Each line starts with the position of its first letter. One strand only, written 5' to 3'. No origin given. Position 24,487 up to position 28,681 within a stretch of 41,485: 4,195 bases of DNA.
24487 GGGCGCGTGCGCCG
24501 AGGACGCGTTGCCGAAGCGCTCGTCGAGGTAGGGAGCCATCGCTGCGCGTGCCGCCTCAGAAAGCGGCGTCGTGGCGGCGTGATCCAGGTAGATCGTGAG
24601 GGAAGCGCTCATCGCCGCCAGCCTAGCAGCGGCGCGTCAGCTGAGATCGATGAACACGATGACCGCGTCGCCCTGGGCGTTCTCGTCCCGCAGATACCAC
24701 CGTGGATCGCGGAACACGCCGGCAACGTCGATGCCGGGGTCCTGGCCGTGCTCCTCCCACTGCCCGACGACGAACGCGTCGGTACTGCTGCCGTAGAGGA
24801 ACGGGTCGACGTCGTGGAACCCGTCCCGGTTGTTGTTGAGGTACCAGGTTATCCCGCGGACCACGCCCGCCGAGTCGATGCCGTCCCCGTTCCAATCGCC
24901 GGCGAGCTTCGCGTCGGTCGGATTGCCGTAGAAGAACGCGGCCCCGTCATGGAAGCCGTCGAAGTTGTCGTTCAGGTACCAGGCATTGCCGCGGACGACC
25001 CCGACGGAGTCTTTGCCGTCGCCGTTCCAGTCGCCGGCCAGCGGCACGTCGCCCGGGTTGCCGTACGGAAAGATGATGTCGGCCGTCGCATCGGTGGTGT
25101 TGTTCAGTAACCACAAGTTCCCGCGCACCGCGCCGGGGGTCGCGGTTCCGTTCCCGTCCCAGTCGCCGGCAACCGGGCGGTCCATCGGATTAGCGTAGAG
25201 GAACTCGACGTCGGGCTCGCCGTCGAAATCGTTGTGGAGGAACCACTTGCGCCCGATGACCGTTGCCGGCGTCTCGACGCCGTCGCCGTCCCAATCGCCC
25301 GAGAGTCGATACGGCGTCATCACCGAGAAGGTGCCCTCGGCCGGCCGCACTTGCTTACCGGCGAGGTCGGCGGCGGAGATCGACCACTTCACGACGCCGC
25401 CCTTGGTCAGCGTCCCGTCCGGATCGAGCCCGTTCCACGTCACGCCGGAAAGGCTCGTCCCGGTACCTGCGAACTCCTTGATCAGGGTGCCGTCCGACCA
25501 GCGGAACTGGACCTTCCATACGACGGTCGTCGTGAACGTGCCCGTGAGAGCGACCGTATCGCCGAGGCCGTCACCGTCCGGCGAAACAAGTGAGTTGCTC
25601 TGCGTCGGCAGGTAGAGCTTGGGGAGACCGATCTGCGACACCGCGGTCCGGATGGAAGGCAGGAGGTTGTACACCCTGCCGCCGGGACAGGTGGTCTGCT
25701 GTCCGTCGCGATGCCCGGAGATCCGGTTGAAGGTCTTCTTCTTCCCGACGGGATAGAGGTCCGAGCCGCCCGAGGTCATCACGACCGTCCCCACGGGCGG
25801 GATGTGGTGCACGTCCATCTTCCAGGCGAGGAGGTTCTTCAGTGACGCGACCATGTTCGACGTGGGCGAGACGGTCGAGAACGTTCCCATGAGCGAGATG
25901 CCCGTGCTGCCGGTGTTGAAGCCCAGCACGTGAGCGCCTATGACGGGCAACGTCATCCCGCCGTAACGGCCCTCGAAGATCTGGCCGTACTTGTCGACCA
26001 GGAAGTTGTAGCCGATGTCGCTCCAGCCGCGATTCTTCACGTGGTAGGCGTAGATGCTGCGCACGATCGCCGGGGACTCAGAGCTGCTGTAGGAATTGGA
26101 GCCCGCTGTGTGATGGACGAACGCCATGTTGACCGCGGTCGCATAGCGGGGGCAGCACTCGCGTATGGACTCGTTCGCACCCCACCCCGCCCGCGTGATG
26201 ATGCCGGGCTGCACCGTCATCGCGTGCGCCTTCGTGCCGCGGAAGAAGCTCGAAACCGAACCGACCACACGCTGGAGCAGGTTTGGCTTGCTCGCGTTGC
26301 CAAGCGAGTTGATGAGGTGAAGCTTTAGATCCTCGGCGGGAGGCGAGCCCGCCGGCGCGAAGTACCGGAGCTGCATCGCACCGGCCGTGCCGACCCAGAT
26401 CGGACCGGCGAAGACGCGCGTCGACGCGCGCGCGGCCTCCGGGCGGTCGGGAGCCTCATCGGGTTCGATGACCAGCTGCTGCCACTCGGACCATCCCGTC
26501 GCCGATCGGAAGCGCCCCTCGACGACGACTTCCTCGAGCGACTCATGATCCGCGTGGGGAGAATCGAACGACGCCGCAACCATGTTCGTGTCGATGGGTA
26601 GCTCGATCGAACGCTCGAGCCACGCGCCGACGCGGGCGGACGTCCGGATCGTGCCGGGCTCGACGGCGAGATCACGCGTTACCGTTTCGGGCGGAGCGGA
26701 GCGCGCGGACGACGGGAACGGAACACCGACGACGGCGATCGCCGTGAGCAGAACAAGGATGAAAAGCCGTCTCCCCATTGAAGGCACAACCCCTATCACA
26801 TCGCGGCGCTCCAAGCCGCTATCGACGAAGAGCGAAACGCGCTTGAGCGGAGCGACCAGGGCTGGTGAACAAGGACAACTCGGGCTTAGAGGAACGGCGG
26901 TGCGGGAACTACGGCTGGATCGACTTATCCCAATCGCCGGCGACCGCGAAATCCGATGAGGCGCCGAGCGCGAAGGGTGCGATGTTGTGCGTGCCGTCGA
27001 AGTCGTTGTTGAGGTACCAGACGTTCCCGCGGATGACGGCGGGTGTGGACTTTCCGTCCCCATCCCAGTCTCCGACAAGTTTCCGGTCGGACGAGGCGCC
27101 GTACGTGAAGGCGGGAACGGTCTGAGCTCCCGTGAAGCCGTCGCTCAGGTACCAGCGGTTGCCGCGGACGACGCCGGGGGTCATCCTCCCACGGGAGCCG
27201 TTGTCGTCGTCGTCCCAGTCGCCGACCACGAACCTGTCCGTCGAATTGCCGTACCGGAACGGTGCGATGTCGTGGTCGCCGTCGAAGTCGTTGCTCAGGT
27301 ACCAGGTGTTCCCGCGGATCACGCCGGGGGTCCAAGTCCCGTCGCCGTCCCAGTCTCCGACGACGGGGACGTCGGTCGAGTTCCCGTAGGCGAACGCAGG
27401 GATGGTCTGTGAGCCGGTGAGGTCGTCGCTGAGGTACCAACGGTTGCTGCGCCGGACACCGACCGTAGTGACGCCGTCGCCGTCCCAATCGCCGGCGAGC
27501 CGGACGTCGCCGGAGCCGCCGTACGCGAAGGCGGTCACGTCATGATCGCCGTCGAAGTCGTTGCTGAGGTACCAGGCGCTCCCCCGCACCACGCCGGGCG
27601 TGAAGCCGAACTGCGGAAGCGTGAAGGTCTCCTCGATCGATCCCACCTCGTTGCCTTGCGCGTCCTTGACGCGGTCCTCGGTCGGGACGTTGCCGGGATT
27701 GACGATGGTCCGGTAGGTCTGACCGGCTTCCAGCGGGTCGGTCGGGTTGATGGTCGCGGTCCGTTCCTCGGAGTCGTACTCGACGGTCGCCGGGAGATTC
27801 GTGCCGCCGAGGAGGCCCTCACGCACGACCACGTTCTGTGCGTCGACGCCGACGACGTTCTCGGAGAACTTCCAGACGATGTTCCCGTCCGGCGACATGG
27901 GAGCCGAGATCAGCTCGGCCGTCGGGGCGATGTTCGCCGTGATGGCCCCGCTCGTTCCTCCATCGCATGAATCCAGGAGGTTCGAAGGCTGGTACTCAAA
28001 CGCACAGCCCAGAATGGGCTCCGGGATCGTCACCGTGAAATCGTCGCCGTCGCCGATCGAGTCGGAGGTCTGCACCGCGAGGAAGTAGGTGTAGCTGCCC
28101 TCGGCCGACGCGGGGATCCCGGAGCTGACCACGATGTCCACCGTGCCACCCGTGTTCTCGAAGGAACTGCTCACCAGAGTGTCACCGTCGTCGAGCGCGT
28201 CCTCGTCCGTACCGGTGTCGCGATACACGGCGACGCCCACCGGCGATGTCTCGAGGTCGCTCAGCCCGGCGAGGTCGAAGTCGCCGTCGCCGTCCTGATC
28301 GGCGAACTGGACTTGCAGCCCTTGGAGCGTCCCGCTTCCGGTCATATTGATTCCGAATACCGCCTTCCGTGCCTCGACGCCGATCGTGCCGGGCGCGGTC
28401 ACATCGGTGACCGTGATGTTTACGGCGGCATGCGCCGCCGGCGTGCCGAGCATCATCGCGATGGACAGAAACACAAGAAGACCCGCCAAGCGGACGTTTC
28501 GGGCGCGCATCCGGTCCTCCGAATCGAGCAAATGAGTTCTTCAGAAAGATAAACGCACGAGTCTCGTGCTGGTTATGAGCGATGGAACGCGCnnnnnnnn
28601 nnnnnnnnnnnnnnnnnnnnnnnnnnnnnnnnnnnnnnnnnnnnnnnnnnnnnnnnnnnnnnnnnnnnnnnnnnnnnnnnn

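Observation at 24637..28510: Tandem secreted proteins sharing a five-fold ~44-aa GDW[DN]GDG / RGNxWYL[SN]N / FxYGNxxD module behind different enzymatic or adhesive heads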

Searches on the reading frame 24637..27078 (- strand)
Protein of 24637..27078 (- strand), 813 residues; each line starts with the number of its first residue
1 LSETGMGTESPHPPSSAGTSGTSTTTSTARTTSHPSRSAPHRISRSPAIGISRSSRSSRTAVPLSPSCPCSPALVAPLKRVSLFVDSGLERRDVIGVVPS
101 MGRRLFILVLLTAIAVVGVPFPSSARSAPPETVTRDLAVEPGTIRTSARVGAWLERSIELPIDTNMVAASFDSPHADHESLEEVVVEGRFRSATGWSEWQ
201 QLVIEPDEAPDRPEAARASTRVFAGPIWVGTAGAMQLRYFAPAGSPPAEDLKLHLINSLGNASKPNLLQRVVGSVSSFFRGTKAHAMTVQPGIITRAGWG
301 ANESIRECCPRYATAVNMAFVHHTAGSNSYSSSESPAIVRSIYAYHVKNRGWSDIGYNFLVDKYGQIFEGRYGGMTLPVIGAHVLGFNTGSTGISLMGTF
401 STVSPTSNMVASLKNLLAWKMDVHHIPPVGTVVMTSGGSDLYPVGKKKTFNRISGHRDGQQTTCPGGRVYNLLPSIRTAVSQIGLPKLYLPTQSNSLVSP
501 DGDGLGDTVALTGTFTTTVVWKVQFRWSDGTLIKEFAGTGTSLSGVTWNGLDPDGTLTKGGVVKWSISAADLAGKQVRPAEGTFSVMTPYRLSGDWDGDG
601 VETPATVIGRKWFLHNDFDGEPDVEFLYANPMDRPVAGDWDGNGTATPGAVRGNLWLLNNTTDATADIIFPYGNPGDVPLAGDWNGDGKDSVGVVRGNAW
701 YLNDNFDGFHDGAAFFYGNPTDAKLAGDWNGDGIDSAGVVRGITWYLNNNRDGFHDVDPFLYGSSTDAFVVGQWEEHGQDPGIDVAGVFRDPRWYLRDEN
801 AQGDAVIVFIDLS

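Call 3: search_protein_families(library=pfam, proteins=[window:24637-27078:-], max_evalue=1)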
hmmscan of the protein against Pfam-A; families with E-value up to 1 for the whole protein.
window:24637-27078:- (813 aa): 1 family
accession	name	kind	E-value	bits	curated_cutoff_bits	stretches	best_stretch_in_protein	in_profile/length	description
PF01510.30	Amidase_2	-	1.6e-16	61.3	26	1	314-466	3-130/131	N-acetylmuramoyl-L-alanine amidase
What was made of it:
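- Checked: Amidase_2 (PF01510, the PGRP/T7-lysozyme family) is confirmed in A at E 1.6e-16 (call 3).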

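Call 4: search_protein_families(library=ncbifam, proteins=[window:24637-27078:-], max_evalue=1)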
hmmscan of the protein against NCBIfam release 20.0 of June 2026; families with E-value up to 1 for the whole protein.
window:24637-27078:- (813 aa): 0 families
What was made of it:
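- Tried and rejected: NCBIfam gave no family for A or B (call 4).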

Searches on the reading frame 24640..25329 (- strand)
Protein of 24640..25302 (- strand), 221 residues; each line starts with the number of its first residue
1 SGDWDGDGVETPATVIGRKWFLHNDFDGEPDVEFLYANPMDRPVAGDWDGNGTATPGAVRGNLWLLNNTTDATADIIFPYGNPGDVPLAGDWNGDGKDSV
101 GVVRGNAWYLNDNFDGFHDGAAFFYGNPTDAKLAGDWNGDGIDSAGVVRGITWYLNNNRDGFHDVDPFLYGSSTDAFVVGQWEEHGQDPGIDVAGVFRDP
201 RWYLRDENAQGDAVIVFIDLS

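Call 7: search_protein_families(library=pfam, proteins=[window:24640-25302:-], max_evalue=10)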
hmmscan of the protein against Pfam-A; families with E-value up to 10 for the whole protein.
seq(221 aa): 3 families
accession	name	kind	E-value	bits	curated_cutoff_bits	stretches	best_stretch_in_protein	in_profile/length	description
PF24272.1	DUF7468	-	0.11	13.2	27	0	141-165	31-55/69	Family of unknown function (DUF7468)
PF13517.12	FG-GAP_3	-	0.73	10.9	26.9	0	150-177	17-44/61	FG-GAP-like repeat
PF21258.2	Glyco_hydro_120_ins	-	6.1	7.7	27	0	34-50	21-37/121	Glycoside hydrolase 120, insertion domain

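Call 71: predict_structure(alignment_id=A5)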
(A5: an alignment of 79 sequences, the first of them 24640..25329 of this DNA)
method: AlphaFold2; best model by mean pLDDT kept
length: 230 residues; sequences in the alignment: 79
mean_pLDDT: 95.2   pTM: 0.89
mean pLDDT of the five models: 95.2, 95.1, 95.1, 94.8, 94.4
residues with pLDDT >= 90: 216; 70-90: 6; 50-70: 7; < 50: 1
segments of 3 or more residues with pLDDT < 50: none
pLDDT, mean of each block of 10 residues (from residue 1): 82 96 97 96 97 98 98 98 98 98 98 98 96 98 97 98 96 96 97 71 97 96 94
secondary structure, 60 per line:
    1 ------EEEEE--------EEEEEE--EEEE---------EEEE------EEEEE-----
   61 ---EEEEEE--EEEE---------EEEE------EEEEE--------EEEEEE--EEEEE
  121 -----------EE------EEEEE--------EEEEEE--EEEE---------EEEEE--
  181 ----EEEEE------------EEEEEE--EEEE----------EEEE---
elements in order: E7-11 E20-25 E28-31 E41-44 E51-55 E64-69 E72-75 E85-88 E95-99 E108-113 E116-120 E140-144 E153-158 E161-164 E174-178 E185-189 E202-207 E210-213 E224-227
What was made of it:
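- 24640..25314 (-): Module A: five blades in the intact-blade frame (strands A-B-C-D five times). Blade 5 is degenerate (GQWEEHG) and has lost the calcium-loop motif. AF2 pLDDT 95.2, pTM 0.89, 20 strands (call 71).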

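Call 73: fold_search(model_id=the predicted structure, library=pdb)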
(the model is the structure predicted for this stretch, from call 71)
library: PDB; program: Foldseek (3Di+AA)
matches with E <= 10: 931; with E <= 0.001: 20
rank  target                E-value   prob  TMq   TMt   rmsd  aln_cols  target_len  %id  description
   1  9oee_A                4.9e-07  1.00  0.51  0.21   9.4       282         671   18  S. griseus TUA bound UmbA4 complexes (released 2025-12-17)
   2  9van_B                1.1e-06  1.00  0.50  0.34   8.0       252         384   14  Cryo-EM structure of human full length KICSTOR complex (state 2) (released 2025-11-12)
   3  9v86_B                4.5e-06  1.00  0.50  0.34   8.8       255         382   13  Cryo-EM structure of KICSTOR CCC complex (state 3) (released 2025-11-12)
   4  9v80_B                8.5e-06  1.00  0.50  0.35   7.8       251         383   13  Cryo-EM structure of KICSTOR CCC complex (state 4) (released 2025-11-12)
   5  9v9n_B                2.0e-05  1.00  0.51  0.35   8.6       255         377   15  Cryo-EM structure of KICSTOR CCC complex (state 5) (released 2025-11-12)
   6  4tqj_A                3.6e-05  1.00  0.47  0.31   8.2       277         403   14  Structural basis of specific recognition of non-reducing terminal N-acetylglucosamine by an Agrocybe aegerita lection (released 2015-06-03)
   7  9o5a_G                4.0e-05  1.00  0.50  0.33   8.8       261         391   15  The KICSTOR-GATOR1 complex (released 2026-02-18)
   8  9v6e_B                4.4e-05  1.00  0.51  0.35   7.8       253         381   15  Cryo-EM structure of human full length KICSTOR complex (state 1) (released 2025-11-12)
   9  4tqm_A                4.9e-05  1.00  0.47  0.31   8.2       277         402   15  Structural basis of specific recognition of non-reducing terminal N-acetylglucosamine by an Agrocybe aegerita lection (released 2015-06-03)
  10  2bwm                  6.4e-05  1.00  0.46  0.31   7.9       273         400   16  1.8A CRYSTAL STRUCTURE OF of Psathyrella velutina LECTIN IN COMPLEX WITH METHYL 2-ACETAMIDO-1,2-DIDEOXY-1-SELENO-BETA-D- (released 2006-01-23)
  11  4up4_A                6.7e-05  1.00  0.47  0.32   7.7       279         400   16  Structure of the recombinant lectin PVL from Psathyrella velutina in complex with GlcNAcb-D-1,3Galactoside (released 2015-01-28)
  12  5mb4                  9.2e-05  1.00  0.46  0.31   7.9       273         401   16  Crystal Structure of the Psathyrella asperospora lectin PAL in complex with GlcNAc (released 2017-02-22)
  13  2bwr_A                1.7e-04  1.00  0.47  0.32   7.8       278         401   16  Crystal Structure of Psathyrella Velutina Lectin at 1.5A Resolution (released 2006-01-23)
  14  4up4_B                3.3e-04  1.00  0.46  0.31   8.1       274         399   16  Structure of the recombinant lectin PVL from Psathyrella velutina in complex with GlcNAcb-D-1,3Galactoside (released 2015-01-28)
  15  7xfr_A                4.6e-04  1.00  0.45  0.35   7.8       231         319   10  Crystal structure of WIPI2b in complex with the second site of ATG16L1 (released 2023-03-08)
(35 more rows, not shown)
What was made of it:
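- Other propellers that bind proteins, such as KICSTOR, BBSome and WIPI subunits, also appear in the hit list (call 73).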

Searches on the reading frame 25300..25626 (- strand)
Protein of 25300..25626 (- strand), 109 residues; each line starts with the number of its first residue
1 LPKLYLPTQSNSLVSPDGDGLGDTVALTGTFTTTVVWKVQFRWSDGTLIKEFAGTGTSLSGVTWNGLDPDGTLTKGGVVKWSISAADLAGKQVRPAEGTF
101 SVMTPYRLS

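Call 60: search_solved_structures(query=window:25300-25626:-, max_evalue=10, show_alignments=2)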
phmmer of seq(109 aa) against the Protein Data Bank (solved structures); distinct sequences matched with E-value up to 10: 0.

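Call 63: search_protein_families(library=pfam, proteins=[window:25300-25626:-], max_evalue=10)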
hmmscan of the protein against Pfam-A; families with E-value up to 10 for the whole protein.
seq(109 aa): 1 family
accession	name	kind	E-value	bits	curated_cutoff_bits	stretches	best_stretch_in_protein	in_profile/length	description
PF24327.1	DUF7497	-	0.013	15.8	27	1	10-102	4-94/100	Domain of unknown function (DUF7497)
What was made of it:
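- Checked: The only hit is a weak DUF7497 match at E 0.013 (calls 60, 63).
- Tried and rejected: Pfam and PDB searches of the linker domain of A did not confirm 'FlgD-Ig-like' (calls 60, 63).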

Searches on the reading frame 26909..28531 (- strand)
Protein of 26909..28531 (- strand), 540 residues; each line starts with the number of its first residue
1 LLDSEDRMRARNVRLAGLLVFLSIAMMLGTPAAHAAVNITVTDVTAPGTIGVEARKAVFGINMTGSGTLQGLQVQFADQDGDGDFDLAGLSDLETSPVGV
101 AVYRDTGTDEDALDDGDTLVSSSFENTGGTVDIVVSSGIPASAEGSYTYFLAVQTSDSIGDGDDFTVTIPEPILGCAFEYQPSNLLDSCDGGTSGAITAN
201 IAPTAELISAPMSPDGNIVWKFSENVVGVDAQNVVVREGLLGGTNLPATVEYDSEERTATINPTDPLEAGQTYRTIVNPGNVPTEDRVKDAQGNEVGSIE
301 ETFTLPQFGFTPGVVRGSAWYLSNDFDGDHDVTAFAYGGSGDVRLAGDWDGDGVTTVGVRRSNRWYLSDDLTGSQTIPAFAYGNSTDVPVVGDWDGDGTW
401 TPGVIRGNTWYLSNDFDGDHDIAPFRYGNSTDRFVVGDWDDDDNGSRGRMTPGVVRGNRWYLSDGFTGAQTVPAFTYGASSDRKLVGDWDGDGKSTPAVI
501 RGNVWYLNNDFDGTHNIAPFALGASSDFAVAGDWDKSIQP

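Call 3: search_protein_families(library=pfam, proteins=[window:26909-28531:-], max_evalue=1)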
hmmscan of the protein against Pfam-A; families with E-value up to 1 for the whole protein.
window:26909-28531:- (540 aa): 2 families
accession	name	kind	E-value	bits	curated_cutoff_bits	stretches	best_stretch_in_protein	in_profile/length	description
PF13205.12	Big_5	-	9.2e-08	33.2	23.6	1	213-298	20-97/105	Bacterial Ig-like domain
PF10989.13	DUF2808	-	0.02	15.4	25.3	1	227-280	55-112/146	Protein of unknown function (DUF2808)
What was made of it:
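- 27638..27895 (-): Big_5 (bacterial Ig-like) domain of B. Pfam PF13205, aa 213-298 of the 540-aa ORF, 33.2 bits against a cut-off of 23.6 (call 3).
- Checked: Big_5 (PF13205) is confirmed in B at E 9e-8 (call 3).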

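Call 4: search_protein_families(library=ncbifam, proteins=[window:26909-28531:-], max_evalue=1)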
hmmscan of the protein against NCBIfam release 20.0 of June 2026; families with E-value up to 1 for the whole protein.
window:26909-28531:- (540 aa): 0 families
